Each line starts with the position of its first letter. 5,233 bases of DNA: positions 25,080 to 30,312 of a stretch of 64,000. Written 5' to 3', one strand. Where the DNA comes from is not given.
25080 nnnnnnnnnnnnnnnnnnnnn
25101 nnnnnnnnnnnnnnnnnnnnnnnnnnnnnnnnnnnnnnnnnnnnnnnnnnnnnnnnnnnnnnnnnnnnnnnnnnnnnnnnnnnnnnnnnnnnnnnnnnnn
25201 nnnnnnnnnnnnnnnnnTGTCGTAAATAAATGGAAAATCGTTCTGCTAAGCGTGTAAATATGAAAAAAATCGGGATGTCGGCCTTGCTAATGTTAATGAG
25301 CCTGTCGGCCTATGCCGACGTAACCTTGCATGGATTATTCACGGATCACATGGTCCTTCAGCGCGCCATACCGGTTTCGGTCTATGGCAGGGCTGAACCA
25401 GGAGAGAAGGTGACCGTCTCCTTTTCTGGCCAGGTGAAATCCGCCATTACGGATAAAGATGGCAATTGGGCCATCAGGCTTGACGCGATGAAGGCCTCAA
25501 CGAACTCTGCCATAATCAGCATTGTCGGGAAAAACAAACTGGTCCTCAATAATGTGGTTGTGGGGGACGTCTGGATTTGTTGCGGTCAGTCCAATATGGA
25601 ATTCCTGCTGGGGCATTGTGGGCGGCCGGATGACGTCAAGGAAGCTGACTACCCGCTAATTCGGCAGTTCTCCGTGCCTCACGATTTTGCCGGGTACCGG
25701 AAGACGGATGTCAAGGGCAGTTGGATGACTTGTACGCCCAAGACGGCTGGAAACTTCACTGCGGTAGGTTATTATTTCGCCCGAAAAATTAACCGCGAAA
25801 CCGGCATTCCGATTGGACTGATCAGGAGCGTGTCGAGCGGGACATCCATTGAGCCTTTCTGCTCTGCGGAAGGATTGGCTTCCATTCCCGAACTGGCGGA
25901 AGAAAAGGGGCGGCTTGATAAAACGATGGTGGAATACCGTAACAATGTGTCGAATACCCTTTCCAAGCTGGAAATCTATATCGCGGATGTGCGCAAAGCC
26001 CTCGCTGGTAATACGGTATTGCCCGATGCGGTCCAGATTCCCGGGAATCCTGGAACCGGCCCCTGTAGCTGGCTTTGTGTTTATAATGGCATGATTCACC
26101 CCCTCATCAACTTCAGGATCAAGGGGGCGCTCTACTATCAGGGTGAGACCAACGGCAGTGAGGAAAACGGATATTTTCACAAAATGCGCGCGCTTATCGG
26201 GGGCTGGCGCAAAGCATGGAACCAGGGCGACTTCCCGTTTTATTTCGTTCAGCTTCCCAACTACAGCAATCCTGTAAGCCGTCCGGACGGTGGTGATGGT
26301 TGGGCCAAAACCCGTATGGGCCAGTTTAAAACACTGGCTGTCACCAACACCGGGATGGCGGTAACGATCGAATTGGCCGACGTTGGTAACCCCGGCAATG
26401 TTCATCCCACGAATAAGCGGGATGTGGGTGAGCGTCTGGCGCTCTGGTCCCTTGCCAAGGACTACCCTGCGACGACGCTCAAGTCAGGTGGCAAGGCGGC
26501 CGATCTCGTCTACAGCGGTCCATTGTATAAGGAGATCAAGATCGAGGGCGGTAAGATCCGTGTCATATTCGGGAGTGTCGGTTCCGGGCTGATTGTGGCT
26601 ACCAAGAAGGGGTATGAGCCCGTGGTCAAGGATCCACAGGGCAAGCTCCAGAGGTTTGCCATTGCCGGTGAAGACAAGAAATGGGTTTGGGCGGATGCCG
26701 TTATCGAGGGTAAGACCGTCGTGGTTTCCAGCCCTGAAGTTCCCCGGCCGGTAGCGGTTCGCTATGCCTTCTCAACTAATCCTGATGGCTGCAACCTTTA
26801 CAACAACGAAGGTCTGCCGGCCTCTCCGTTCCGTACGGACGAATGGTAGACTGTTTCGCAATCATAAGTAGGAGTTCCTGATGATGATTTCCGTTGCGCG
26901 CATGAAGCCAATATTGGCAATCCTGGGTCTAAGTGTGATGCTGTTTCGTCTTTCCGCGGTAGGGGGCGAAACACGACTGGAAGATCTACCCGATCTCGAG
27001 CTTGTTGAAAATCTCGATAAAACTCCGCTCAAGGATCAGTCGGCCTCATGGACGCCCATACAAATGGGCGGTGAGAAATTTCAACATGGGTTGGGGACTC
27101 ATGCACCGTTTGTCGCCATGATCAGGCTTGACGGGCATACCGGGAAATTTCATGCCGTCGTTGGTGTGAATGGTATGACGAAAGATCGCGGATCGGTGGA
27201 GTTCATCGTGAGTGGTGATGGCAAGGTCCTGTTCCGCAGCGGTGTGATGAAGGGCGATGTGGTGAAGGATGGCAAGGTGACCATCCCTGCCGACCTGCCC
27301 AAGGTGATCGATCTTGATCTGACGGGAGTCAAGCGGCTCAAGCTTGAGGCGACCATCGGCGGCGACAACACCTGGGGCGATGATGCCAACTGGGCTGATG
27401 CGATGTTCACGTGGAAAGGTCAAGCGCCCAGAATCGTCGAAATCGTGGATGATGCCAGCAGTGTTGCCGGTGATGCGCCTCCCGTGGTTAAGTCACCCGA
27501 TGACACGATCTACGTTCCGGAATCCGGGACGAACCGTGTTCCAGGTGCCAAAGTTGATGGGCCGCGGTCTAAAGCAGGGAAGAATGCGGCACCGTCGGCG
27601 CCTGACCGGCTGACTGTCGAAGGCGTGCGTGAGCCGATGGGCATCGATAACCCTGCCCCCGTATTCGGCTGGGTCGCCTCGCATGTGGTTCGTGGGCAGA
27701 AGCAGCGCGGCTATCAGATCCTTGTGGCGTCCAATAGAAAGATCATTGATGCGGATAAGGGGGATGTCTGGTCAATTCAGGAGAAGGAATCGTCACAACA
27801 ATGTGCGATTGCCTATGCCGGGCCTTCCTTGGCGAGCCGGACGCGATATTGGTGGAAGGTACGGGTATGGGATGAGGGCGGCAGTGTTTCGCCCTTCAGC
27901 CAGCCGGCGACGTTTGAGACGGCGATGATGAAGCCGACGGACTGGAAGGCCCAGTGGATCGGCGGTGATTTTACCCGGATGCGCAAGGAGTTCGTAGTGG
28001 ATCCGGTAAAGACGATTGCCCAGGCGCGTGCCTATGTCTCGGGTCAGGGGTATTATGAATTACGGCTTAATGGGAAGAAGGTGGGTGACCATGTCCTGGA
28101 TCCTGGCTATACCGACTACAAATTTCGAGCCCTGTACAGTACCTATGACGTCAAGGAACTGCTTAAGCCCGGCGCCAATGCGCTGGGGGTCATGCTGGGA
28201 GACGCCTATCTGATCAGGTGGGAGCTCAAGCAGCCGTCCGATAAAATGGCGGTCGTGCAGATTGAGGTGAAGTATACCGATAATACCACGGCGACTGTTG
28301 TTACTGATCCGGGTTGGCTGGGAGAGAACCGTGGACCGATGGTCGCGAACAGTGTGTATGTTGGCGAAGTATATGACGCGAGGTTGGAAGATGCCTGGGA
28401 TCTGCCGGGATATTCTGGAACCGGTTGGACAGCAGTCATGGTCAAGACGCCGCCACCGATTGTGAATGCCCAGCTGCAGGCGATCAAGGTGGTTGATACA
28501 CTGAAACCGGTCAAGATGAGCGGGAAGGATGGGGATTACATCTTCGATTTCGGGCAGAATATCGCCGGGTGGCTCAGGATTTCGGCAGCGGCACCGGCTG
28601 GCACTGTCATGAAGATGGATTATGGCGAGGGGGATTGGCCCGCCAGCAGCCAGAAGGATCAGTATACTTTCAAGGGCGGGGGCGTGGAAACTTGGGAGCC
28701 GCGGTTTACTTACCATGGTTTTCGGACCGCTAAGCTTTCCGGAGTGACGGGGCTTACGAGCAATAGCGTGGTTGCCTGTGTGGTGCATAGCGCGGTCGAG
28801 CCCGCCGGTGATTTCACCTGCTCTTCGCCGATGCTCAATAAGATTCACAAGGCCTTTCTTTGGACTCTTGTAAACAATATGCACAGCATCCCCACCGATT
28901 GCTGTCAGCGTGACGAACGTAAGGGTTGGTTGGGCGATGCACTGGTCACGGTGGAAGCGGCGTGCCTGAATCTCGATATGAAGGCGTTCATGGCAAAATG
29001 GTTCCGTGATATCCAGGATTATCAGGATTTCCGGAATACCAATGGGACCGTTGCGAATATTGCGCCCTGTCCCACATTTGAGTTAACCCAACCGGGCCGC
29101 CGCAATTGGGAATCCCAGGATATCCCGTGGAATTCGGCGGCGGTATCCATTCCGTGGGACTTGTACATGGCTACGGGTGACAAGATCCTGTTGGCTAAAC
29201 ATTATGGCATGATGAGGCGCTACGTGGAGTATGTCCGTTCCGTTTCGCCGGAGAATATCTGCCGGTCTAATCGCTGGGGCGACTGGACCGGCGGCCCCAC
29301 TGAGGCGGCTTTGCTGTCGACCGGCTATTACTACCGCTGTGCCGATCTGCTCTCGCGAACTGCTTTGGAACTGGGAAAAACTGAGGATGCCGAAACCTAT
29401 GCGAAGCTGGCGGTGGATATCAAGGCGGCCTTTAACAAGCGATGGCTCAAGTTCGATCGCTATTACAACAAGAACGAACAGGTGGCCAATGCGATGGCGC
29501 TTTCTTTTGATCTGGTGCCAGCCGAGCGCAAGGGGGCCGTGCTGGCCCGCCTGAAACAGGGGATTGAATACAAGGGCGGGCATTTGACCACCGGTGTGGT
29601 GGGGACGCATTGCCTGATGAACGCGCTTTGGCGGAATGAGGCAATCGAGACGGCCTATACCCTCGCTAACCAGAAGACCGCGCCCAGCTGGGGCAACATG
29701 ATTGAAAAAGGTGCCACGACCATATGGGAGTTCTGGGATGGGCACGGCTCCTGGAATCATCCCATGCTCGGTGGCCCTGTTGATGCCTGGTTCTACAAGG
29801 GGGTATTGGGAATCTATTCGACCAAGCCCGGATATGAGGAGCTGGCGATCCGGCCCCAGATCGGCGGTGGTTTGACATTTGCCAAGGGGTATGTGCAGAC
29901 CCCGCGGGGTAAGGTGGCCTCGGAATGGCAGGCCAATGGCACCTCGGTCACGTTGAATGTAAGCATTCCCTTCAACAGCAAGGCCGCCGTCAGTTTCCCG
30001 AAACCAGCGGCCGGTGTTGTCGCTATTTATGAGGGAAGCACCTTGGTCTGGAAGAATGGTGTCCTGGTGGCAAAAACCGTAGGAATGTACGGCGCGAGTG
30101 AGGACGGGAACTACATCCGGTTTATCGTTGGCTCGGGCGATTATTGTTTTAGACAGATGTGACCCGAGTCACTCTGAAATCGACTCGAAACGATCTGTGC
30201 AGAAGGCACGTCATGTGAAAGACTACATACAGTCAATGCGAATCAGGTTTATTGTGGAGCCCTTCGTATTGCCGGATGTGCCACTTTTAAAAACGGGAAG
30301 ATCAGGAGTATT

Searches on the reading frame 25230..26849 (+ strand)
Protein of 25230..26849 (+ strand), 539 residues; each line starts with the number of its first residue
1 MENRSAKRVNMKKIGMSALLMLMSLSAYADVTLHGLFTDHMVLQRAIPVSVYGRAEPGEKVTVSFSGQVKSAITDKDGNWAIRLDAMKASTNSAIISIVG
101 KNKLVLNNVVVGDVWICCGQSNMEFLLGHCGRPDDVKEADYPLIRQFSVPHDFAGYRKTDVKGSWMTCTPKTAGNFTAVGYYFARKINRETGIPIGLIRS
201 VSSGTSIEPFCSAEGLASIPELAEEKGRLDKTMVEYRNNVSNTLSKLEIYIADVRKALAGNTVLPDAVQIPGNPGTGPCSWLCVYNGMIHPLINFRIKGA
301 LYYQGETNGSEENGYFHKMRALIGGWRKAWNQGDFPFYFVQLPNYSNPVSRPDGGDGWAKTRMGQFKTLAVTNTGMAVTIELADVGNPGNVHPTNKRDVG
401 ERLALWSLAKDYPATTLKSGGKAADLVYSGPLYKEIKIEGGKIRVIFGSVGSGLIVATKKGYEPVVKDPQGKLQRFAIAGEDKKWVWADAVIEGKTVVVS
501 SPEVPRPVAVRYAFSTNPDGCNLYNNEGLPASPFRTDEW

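Call 3: search_protein_families(library=pfam, proteins=[window:25230-26849:+], max_evalue=0.01)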
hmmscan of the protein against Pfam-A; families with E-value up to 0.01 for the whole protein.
window:25230-26849:+ (539 aa): 2 families
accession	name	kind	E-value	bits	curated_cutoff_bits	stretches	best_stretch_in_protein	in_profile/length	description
PF03629.24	SASA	-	3.3e-13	50.2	24.8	2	296-404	119-221/226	Carbohydrate esterase, sialic acid-specific acetylesterase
PF17936.7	Big_6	-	0.0029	18.2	27.6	1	50-91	16-60/83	Bacterial Ig domain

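Call 6: search_protein_families(library=ncbifam, proteins=[window:25230-26849:+], max_evalue=0.01)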
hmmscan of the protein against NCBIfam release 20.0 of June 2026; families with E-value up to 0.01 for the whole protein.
window:25230-26849:+ (539 aa): 1 family
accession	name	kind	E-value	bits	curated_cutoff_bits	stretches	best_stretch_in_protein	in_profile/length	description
NF033510.3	Ca_tandemer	repeat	1.9e-07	31.3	50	1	34-93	16-80/96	Ca2+-stabilized repeat-containing adhesin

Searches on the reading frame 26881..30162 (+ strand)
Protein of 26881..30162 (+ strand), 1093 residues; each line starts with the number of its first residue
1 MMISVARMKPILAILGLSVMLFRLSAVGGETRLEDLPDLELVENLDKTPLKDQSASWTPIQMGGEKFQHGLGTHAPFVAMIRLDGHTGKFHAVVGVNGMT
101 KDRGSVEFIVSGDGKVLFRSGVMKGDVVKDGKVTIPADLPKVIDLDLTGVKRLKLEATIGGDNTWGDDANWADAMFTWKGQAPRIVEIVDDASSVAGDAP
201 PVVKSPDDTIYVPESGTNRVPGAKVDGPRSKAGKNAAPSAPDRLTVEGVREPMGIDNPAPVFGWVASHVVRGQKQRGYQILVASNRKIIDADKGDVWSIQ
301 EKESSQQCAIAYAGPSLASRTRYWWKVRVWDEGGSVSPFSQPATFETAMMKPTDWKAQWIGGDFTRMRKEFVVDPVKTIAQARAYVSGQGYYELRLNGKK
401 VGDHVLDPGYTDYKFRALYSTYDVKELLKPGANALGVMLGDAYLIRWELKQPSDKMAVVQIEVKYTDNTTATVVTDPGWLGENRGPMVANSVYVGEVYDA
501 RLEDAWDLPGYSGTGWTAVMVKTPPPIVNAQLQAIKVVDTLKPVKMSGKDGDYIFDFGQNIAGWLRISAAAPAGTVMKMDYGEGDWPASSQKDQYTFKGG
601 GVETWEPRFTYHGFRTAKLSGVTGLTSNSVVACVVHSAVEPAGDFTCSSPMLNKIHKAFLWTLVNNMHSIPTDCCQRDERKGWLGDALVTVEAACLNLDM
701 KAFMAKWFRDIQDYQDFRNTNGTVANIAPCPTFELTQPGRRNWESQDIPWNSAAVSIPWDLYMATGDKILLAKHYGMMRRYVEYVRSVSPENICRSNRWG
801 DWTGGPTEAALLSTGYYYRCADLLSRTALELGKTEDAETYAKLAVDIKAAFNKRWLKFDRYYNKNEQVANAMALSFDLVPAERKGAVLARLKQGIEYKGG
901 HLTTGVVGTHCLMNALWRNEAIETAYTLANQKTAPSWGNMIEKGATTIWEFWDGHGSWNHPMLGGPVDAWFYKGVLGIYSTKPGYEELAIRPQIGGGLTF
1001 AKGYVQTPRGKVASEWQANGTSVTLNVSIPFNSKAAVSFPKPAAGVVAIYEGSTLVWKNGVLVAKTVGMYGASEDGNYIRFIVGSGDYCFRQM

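Call 3: search_protein_families(library=pfam, proteins=[window:26881-30162:+], max_evalue=0.01)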
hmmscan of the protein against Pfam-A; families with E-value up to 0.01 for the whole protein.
window:26881-30162:+ (1093 aa): 6 families
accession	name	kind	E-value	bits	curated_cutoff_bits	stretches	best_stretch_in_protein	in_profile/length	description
PF17389.8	Bac_rhamnosid6H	-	1.4e-93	314.4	24.5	1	642-975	3-339/339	Bacterial alpha-L-rhamnosidase 6 hairpin glycosidase domain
PF08531.16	Bac_rhamnosid_N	-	2e-40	138.9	25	1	377-537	1-170/172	Alpha-L-rhamnosidase N-terminal domain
PF25788.1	Ig_Rha78A_N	-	4.6e-32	110.8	27.4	1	242-351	2-105/105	Rha78A-like, N-terminal immunoglobulin domain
PF08305.17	NPCBM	-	9.4e-29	100.6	23.9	1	31-177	3-137/137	NPCBM/NEW2 domain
PF17390.7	Bac_rhamnosid_C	-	4.2e-18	65.4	22.1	1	977-1044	1-68/78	Bacterial alpha-L-rhamnosidase C-terminal domain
PF05592.18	Bac_rhamnosid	-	3.7e-17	62.5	22.2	1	549-636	4-102/102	Bacterial alpha-L-rhamnosidase concanavalin-like domain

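Call 6: search_protein_families(library=ncbifam, proteins=[window:26881-30162:+], max_evalue=0.01)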
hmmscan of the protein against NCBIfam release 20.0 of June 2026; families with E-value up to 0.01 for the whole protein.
window:26881-30162:+ (1093 aa): 2 families
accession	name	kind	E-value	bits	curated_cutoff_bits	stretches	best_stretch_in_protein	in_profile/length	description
NF041573.1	rhamnosid_Stmyc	equivalog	7.2e-160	533.9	1720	2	365-1063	302-1016/1028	alpha-L-rhamnosidase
NF041572.1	rhamnosid_Flavobac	equivalog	7.8e-139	464.4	1800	2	373-1050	185-911/946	alpha-L-rhamnosidase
